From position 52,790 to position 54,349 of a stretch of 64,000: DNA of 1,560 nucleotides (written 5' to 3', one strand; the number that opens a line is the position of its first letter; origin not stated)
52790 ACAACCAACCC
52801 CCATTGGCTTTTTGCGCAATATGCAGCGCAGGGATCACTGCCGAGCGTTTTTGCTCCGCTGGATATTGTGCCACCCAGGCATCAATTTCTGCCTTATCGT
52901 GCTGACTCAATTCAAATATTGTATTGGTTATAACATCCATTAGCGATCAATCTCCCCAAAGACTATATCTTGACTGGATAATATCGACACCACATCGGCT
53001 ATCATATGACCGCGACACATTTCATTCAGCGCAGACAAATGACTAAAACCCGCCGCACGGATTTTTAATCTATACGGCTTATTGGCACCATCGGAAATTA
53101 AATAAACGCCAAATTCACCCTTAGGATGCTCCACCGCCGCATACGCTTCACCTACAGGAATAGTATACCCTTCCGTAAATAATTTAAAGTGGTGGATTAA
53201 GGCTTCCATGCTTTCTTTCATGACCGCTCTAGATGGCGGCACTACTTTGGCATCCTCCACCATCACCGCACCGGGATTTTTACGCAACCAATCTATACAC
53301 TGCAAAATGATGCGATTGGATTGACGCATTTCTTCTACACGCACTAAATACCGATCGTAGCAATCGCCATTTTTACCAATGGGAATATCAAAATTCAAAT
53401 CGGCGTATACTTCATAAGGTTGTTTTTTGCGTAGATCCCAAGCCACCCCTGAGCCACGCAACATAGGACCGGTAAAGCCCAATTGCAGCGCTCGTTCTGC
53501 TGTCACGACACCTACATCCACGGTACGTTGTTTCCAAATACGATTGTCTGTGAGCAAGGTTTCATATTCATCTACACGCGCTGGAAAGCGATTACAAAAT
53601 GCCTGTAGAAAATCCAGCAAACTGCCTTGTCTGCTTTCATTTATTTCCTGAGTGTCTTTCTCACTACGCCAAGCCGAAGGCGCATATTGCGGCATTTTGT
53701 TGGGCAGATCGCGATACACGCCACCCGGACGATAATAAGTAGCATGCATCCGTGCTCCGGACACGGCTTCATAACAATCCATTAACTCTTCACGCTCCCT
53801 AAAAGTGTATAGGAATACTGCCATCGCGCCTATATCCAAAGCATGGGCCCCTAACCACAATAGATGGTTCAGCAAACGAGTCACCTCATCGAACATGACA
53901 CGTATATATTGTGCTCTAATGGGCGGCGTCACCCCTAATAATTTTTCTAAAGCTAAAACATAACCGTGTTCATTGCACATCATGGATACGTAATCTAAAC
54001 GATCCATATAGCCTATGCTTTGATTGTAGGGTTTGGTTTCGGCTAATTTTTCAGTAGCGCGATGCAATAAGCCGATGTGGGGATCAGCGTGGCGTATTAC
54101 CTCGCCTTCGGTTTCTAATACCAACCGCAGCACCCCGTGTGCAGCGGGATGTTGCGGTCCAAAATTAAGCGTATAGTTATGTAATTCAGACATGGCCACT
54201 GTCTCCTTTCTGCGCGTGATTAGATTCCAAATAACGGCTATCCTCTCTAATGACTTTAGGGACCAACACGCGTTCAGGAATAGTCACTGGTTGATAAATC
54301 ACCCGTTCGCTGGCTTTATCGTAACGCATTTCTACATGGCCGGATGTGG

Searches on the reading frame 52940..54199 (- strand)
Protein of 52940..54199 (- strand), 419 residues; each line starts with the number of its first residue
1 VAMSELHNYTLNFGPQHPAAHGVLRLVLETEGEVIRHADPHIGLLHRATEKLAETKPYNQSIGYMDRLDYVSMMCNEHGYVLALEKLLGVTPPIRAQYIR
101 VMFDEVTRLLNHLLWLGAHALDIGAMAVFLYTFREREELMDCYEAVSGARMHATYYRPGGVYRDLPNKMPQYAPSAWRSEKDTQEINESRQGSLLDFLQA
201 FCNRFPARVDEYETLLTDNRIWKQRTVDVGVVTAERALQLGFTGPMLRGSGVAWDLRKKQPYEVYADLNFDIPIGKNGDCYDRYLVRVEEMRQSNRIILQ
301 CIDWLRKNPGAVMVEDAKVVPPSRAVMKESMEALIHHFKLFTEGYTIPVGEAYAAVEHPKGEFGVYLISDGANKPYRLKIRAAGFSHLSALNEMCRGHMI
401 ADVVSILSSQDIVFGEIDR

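Call 61: search_protein_families(library=ncbifam, proteins=[window:52940-54199:-], max_evalue=1e-20)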
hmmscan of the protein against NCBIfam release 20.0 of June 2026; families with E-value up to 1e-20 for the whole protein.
window:52940-54199:- (419 aa): 7 families
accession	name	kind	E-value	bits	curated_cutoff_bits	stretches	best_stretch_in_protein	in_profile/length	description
NF004739.1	PRK06075.1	equivalog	8.4e-190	630.5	360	1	9-419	1-384/384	NADH-quinone oxidoreductase subunit D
TIGR01962.1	NuoD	equivalog_domain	3.3e-178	592.4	459.35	1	8-419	2-386/386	NADH dehydrogenase (quinone) subunit D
NF009808.0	PRK13292.1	equivalog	1.7e-126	423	1156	1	8-419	407-791/791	NADH-quinone oxidoreductase subunit B/C/D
NF008974.0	PRK12322.1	equivalog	1.6e-118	395.9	522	2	8-168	6-166/366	NADH-quinone oxidoreductase subunit D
NF008728.0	PRK11742.1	equivalog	5.7e-115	384.9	840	2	197-419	378-598/598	NADH-quinone oxidoreductase subunit C/D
NF005649.0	PRK07415.1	equivalog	6.6e-107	358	583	2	196-419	174-394/394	NAD(P)H-quinone oxidoreductase subunit H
NF040602.1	F420_dehyd_FpoD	exception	1.3e-93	314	600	2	203-419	177-372/372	F420H2 dehydrogenase subunit FpoD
